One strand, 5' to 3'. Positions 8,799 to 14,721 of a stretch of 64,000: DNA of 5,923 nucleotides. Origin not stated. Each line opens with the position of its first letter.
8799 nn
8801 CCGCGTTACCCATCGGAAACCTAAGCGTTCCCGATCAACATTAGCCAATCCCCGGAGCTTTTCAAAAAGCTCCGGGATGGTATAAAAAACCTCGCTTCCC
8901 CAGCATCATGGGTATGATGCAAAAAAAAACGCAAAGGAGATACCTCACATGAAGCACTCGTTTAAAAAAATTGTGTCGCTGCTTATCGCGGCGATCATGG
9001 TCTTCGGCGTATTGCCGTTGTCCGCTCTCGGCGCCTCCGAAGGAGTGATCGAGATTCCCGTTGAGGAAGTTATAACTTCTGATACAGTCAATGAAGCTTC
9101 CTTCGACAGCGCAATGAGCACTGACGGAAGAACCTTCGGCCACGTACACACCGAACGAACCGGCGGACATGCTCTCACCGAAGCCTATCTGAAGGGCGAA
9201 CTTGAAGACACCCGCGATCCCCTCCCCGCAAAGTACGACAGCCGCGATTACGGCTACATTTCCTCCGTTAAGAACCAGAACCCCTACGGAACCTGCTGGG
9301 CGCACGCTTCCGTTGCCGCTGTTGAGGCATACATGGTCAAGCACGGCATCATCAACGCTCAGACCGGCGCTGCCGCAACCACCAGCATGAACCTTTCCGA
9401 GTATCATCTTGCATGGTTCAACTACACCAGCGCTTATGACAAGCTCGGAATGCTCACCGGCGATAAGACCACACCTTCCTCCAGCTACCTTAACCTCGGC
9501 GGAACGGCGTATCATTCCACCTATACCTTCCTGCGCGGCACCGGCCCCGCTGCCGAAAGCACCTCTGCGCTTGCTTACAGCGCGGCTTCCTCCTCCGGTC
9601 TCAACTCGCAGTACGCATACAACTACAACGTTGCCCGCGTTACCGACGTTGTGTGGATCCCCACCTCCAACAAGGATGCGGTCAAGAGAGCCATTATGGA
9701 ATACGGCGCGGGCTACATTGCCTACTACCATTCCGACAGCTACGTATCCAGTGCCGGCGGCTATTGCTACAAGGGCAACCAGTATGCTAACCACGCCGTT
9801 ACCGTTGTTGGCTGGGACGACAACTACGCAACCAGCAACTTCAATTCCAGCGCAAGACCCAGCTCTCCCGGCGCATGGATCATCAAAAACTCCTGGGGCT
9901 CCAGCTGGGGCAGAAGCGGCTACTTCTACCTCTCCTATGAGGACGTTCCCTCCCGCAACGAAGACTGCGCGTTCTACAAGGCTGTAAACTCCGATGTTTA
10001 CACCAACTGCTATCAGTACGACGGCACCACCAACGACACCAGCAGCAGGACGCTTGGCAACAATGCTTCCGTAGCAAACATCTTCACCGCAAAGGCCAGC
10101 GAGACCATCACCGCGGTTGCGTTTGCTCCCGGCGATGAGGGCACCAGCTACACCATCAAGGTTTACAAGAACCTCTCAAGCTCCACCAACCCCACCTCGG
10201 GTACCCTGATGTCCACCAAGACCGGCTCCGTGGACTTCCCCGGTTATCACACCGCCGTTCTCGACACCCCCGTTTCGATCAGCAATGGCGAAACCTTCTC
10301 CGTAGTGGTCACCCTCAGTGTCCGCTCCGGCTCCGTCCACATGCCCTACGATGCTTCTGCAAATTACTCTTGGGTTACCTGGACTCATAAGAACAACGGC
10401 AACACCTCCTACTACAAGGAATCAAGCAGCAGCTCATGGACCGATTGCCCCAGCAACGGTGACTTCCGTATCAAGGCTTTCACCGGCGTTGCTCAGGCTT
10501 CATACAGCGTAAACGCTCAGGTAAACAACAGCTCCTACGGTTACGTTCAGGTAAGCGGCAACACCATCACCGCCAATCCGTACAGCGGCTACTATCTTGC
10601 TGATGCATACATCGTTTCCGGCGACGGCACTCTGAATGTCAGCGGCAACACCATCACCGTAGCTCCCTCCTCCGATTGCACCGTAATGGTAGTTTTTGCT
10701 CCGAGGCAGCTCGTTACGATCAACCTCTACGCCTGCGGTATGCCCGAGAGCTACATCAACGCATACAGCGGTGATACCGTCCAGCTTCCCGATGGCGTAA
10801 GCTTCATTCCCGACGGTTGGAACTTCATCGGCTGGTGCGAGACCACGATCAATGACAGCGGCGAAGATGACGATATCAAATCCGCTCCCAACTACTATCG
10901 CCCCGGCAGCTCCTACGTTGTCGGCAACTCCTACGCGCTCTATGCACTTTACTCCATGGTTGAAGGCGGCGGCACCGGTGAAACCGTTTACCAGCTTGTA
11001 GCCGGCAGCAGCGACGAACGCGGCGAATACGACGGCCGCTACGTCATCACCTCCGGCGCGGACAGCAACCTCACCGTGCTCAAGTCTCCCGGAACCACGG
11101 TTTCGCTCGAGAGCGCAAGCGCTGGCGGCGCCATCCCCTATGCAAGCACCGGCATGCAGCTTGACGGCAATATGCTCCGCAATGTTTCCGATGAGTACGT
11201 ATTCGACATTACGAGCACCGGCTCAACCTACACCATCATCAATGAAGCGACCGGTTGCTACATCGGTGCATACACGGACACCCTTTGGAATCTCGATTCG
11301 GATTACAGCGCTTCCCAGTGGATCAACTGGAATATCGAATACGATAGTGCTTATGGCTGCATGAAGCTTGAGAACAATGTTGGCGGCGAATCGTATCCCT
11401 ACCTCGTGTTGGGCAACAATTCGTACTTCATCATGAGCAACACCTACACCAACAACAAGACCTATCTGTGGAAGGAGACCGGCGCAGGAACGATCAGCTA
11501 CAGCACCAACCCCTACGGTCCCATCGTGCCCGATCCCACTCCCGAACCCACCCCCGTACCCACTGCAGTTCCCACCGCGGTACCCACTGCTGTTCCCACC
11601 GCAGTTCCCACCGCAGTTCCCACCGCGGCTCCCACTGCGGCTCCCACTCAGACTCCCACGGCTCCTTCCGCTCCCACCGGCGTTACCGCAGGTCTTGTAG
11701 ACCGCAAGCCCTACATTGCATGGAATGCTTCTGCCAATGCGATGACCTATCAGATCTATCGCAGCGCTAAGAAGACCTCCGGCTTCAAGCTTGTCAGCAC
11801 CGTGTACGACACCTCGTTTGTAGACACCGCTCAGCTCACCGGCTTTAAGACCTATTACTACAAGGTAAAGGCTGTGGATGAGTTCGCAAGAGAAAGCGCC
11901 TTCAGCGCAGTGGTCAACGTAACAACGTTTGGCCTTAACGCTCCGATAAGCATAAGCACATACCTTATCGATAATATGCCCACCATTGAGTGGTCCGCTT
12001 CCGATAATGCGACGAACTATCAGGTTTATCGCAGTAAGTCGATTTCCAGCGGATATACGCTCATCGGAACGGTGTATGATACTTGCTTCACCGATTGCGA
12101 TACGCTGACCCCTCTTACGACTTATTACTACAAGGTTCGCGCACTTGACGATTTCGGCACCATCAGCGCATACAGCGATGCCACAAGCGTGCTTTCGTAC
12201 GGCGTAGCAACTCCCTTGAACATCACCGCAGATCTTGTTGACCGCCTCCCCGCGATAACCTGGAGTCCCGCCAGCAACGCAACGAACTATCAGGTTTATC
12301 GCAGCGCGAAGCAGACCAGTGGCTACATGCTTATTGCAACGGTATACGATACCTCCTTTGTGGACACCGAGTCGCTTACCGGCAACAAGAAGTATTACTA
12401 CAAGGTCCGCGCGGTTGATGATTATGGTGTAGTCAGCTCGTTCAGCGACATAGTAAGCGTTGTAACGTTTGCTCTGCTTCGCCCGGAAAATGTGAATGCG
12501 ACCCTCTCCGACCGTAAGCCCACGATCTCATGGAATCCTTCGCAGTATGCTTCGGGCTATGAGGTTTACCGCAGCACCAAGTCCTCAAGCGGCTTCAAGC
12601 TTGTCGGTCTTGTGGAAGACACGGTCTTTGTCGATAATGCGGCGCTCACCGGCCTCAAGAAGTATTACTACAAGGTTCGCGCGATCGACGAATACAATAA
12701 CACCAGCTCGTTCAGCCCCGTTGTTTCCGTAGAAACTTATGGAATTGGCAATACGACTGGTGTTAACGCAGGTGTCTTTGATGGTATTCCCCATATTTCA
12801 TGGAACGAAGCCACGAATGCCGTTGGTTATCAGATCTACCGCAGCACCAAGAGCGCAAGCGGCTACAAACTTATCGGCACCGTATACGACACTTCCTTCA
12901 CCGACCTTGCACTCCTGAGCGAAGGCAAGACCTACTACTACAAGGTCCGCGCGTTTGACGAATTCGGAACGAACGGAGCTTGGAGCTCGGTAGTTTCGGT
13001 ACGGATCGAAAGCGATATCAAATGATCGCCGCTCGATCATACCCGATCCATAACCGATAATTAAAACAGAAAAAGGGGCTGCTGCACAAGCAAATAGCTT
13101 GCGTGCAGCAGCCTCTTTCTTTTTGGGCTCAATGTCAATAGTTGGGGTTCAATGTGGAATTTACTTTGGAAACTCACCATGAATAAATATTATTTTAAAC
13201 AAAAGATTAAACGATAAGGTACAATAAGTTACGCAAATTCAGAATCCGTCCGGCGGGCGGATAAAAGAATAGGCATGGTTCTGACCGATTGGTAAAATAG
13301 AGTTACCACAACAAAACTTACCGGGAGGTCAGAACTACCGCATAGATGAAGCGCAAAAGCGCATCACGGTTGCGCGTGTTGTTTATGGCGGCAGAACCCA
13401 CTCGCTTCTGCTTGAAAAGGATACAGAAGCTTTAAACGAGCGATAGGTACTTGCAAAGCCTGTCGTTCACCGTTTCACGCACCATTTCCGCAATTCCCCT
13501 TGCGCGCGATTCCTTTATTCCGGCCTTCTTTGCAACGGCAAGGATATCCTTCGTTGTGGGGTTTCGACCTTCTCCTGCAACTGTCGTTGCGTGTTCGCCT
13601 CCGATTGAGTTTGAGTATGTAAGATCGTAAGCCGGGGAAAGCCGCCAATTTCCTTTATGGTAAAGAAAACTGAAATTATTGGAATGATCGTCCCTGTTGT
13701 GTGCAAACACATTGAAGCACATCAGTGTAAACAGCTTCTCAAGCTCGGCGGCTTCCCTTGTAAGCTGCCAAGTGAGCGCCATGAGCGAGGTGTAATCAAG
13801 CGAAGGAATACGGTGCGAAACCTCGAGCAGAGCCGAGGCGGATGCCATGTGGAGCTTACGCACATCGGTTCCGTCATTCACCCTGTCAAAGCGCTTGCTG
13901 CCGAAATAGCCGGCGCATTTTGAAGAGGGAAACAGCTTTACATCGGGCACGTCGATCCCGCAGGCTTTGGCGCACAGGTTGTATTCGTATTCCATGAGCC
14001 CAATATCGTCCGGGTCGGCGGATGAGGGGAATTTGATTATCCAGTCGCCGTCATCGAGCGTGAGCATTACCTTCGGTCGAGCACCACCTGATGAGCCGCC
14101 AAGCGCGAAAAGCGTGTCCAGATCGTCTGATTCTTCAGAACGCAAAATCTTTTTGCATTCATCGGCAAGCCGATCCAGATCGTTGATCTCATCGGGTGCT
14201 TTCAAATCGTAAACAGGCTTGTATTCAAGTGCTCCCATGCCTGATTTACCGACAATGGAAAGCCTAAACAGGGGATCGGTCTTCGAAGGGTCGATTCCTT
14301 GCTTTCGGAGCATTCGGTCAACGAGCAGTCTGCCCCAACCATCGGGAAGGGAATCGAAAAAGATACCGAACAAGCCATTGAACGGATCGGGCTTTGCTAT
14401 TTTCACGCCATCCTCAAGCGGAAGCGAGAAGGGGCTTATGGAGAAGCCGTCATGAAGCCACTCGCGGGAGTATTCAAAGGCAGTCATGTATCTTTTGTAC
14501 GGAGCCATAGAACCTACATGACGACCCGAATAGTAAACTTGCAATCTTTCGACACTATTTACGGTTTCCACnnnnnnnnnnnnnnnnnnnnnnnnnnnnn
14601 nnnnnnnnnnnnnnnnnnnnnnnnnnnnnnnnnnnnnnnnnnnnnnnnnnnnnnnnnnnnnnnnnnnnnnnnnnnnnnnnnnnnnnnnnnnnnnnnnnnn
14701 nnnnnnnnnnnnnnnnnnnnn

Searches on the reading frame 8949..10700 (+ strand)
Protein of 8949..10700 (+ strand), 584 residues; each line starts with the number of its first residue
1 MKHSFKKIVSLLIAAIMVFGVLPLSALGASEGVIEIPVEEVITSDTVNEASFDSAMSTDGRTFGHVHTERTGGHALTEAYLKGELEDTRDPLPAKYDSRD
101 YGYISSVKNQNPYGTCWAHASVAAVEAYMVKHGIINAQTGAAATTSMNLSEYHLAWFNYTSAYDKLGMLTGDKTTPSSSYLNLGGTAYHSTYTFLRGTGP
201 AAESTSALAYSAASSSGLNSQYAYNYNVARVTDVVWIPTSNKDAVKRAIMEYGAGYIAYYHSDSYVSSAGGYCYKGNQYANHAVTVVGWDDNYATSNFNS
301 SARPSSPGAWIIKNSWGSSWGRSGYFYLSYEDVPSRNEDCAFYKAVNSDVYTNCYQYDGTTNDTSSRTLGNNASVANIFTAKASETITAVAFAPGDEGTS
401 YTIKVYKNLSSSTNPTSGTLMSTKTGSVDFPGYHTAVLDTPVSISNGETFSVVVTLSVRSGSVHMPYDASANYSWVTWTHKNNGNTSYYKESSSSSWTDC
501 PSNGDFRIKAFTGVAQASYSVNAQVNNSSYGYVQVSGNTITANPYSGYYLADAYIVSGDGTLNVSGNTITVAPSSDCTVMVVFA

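Call 75: search_solved_structures(query=window:8949-10700:+, max_evalue=0.001, show_alignments=1)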
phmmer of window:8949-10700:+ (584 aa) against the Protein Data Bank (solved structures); distinct sequences matched with E-value up to 0.001: 138 (the best 60 are shown).
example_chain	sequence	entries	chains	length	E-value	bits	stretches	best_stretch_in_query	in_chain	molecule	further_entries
4d59_A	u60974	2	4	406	1.9e-27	99.6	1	95-454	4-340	CELL SURFACE PROTEIN (PUTATIVE CELL SURFACE-ASSOCIATED CYSTEINE PROTEASE)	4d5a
4ci7_A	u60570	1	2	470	2.7e-27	99.1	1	95-454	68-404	CELL SURFACE PROTEIN (PUTATIVE CELL SURFACE-ASSOCIATED CYSTEINE PROTEASE)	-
6u7d_A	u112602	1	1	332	3.4e-15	59.2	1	91-136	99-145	FBSB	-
6yce_A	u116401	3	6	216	7.7e-15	58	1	92-136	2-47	FBSB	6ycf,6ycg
5a24_A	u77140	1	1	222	7.3e-12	48.2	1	204-329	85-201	DIONAIN-1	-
2f7d_A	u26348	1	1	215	1.3e-11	47.4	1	228-329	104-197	Cathepsin K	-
3h7d_A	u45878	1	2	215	1.5e-11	47.1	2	228-329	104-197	Cathepsin K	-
3of8_A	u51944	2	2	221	2.5e-11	46.4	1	202-330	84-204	Cathepsin L1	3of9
2xu3_A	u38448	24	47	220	3.2e-11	46.1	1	202-330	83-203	CATHEPSIN L1 | Cathepsin L heavy and light chains | Procathepsin L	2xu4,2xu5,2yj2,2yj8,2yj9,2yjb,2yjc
7w33_A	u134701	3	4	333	4.7e-11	45.5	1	203-329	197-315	Procathepsin L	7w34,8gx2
1u9v_A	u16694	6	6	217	4.7e-11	45.5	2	228-329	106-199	Cathepsin K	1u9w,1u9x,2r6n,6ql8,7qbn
6qlm_A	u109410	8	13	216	5.1e-11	45.4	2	228-329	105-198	Cathepsin K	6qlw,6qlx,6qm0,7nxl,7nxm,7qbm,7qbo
5t6u_A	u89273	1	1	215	5.6e-11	45.3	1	93-329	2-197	Cathepsin K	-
1vsn_A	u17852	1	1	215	5.8e-11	45.2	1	228-329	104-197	Cathepsin K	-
8v57_A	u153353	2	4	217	5.9e-11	45.2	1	205-329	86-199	Cathepsin K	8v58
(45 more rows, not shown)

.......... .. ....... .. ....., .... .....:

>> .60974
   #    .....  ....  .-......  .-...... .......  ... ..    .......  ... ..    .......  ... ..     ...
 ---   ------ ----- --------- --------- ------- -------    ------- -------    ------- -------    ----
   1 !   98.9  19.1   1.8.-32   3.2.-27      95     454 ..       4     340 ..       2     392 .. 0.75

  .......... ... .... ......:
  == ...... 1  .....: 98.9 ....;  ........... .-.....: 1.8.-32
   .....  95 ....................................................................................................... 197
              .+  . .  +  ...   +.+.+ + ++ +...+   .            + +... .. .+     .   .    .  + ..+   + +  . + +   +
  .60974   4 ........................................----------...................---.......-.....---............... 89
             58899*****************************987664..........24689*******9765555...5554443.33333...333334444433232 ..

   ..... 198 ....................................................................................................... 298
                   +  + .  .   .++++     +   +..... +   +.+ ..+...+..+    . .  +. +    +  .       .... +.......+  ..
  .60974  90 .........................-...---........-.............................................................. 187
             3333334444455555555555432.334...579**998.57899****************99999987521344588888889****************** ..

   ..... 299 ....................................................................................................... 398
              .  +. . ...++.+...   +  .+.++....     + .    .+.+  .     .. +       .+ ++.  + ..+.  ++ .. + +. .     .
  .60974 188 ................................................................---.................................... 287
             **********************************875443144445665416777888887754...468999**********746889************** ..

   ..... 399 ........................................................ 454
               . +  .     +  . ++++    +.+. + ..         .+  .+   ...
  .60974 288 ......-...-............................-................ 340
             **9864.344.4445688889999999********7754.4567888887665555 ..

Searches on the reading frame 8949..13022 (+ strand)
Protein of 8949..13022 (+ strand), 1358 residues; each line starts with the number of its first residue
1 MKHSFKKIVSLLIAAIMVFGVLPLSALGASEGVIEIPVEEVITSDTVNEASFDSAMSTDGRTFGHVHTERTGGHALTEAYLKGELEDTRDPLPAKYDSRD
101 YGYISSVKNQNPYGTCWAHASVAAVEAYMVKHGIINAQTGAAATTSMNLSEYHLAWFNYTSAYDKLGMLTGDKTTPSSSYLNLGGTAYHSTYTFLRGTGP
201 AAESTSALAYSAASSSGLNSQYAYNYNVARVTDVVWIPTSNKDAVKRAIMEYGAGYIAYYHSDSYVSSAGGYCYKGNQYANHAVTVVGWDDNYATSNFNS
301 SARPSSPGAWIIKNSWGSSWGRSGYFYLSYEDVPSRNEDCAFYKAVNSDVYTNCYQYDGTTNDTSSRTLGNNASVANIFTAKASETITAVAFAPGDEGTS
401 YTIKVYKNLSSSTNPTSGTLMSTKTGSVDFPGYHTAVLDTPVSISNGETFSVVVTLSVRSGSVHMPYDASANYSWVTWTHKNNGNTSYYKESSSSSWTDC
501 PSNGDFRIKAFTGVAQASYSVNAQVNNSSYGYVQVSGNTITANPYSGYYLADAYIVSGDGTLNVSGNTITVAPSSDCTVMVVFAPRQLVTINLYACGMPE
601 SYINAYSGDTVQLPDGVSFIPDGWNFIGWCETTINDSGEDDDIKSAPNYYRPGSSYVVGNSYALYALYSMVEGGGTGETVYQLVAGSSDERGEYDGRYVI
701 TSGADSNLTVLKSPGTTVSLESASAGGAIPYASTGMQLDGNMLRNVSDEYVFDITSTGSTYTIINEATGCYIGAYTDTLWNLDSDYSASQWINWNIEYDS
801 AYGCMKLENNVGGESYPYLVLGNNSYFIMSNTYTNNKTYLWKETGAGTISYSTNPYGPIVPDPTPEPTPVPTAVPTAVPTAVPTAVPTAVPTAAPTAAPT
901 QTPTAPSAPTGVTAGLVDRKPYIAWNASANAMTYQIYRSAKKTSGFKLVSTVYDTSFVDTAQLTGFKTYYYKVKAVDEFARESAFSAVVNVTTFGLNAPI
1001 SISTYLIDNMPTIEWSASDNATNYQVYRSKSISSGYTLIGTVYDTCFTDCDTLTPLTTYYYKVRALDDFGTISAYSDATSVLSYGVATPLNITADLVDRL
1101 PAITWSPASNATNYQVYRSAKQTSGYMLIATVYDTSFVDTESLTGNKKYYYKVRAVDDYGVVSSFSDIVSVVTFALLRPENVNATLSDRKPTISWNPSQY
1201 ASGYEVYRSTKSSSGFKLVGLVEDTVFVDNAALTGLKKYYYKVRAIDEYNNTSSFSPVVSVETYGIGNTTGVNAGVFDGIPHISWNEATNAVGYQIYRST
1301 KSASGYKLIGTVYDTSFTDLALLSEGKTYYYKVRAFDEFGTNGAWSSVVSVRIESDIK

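Call 5: search_protein_families(library=pfam, proteins=[window:8949-13022:+], max_evalue=0.01)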
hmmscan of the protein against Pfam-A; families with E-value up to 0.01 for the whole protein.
window:8949-13022:+ (1358 aa): 9 families
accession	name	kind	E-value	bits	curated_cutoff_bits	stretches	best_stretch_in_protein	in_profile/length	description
PF18560.7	Lectin_like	-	5.6e-25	88.8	27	1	355-512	2-156/156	Lectin like domain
PF00112.29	Peptidase_C1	-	2.3e-18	67.5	20.7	1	92-332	1-206/220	Papain family cysteine protease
PF25788.1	Ig_Rha78A_N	-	1.5e-13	51.4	27.4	0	1187-1263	16-101/105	Rha78A-like, N-terminal immunoglobulin domain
PF21910.2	GH85_C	-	7e-08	33.3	27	0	1103-1163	21-84/95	GH85 endohexosaminidases, C-terminal domain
PF16794.11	fn3_4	-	1.5e-07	31.8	27.1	0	930-989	34-102/103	Fibronectin-III type domain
PF23776.1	DUF7170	-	7.3e-05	23.2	27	0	1147-1162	31-46/52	Protein of unknown function (DUF7170)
PF24489.1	Ig_J_second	-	0.00031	21.2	27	0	1137-1167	58-88/105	Tip attachment protein J second Ig-like domain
PF21200.3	Glyco_hydro_39_C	-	0.0012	19.6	27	0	933-990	29-86/89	Alpha-L-iduronidase C-terminal domain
PF16655.11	PhoD_N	-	0.0024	18.8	30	0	1045-1066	58-79/90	PhoD-like phosphatase, N-terminal domain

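Call 73: search_protein_families(library=ncbifam, proteins=[window:8949-13022:+], max_evalue=0.01)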
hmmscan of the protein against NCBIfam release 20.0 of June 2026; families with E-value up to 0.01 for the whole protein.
window:8949-13022:+ (1358 aa): 0 families

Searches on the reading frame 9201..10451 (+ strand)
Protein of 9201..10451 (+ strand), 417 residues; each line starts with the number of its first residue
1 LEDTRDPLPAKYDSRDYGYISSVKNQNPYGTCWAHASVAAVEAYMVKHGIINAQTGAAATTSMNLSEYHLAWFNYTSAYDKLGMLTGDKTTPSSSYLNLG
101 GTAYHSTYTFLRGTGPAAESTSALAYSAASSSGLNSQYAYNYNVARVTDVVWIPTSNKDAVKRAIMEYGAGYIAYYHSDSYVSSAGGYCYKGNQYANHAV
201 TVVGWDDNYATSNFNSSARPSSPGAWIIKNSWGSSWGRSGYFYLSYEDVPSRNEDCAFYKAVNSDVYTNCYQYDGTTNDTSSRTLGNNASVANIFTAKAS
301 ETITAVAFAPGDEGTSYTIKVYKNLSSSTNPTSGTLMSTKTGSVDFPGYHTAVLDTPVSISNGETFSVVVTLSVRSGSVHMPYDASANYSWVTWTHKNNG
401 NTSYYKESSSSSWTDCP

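Call 82: find_related_loci(query=window:9201-10451:+, collection=genome_contigs, flank=10000)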
Query window:9201-10451:+ (417 aa) in genome_contigs; peptide patterns used: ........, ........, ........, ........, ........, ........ (x = any residue, [..] = any of these).
370 stretches matched a pattern; 346 encode a relative of the query (tblastn E <= 1e-3); the best 80 are kept; 78 distinct loci.
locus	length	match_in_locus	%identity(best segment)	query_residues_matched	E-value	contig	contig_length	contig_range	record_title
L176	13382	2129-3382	98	1-417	0e+0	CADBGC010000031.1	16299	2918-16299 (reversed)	MAG: uncultured Clostridiales bacterium isolate RUG13931 genome assembly, contig: RUG13931_asm_31, whole genome shotgun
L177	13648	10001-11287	65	4-417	1e-180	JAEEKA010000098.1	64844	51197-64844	MAG: Oscillospiraceae bacterium isolate Tb.RUG.182 k141_9142053_flag=0_multi=76.9958_len=64844, whole genome shotgun seq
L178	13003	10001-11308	63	2-417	5e-179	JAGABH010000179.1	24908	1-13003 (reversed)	MAG: Oscillospiraceae bacterium isolate RGIG8286 Water_buffalos_Rumen-5__c2306754, whole genome shotgun sequence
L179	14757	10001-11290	64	8-417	3e-176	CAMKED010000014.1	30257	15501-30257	MAG: uncultured Clostridia bacterium isolate SRR12081302_bin.73_metaWRAP_v1.3_MAG genome assembly, contig: ERZ12289775.2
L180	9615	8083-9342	64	3-417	7e-170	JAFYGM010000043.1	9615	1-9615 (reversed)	MAG: Oscillospiraceae bacterium isolate RGIG7069 Sheep_Rumen.Co__c1582770, whole genome shotgun sequence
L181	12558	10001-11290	61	4-417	9e-167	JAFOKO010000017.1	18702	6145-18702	MAG: Oscillospiraceae bacterium isolate RGIG552 Dairy_cattle_Duodenum-5__c70246, whole genome shotgun sequence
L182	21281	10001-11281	62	4-417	4e-166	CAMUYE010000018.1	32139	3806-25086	MAG TPA_asm: uncultured Clostridia bacterium isolate SRR8387720_bin.46_metaWRAP_v1.3_MAG genome assembly, contig: ERZ142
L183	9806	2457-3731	61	8-417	1e-165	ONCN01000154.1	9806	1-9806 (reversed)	uncultured Clostridiales bacterium isolate RUG175 genome assembly, contig: scaffold_10339, whole genome shotgun sequence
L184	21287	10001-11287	62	4-417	8e-165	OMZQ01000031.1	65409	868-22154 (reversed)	uncultured Clostridiales bacterium isolate RUG104 genome assembly, contig: scaffold_1818, whole genome shotgun sequence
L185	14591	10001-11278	62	5-417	3e-164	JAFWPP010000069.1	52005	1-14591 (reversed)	MAG: Oscillospiraceae bacterium isolate RGIG5955 Sheep_Omasum-1__c918084, whole genome shotgun sequence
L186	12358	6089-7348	62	3-417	3e-164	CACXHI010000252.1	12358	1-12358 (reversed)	MAG: Ruminococcaceae bacterium isolate RUG11259 genome assembly, contig: RUG11259_asm_252, whole genome shotgun sequence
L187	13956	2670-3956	50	3-417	7e-137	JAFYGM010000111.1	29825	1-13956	MAG: Oscillospiraceae bacterium isolate RGIG7069 Sheep_Rumen.Co__c3943995, whole genome shotgun sequence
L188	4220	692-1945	51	7-417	9e-137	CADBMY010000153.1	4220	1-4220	MAG: uncultured Erysipelotrichaceae bacterium isolate RUG14114 genome assembly, contig: RUG14114_asm_153, whole genome s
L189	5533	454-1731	47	8-417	7e-125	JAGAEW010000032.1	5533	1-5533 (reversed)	MAG: Oscillospiraceae bacterium isolate RGIG8379 Water_buffalos_Rumen.Co__c1030883, whole genome shotgun sequence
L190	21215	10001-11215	50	8-415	2e-122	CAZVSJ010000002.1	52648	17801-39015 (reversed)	MAG TPA_asm: uncultured Oscillospiraceae bacterium isolate binchicken_co240_253 genome assembly, contig: NODE_364_length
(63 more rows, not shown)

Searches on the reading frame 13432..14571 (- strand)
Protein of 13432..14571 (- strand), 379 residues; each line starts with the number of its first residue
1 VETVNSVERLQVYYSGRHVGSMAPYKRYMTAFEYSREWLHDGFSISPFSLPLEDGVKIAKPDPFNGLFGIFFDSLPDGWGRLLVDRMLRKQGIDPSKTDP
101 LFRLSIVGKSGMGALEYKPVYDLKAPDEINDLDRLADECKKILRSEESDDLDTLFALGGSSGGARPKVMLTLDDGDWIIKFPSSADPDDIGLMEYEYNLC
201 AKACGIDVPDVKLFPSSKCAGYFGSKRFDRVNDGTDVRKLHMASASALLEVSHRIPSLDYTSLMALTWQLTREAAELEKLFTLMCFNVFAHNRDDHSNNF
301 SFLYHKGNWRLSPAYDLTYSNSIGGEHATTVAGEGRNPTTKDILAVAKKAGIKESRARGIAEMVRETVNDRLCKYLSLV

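Call 7: search_protein_families(library=pfam, proteins=[window:13432-14571:-], max_evalue=0.001)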
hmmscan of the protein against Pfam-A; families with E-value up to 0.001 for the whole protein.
window:13432-14571:- (379 aa): 2 families
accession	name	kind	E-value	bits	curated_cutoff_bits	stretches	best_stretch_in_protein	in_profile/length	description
PF07804.18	HipA_C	-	1.3e-48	165.9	30.5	1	160-370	2-211/213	HipA-like C-terminal domain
PF13657.11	Couple_hipA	-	5.3e-18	65.8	22.5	1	10-117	1-98/99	HipA N-terminal domain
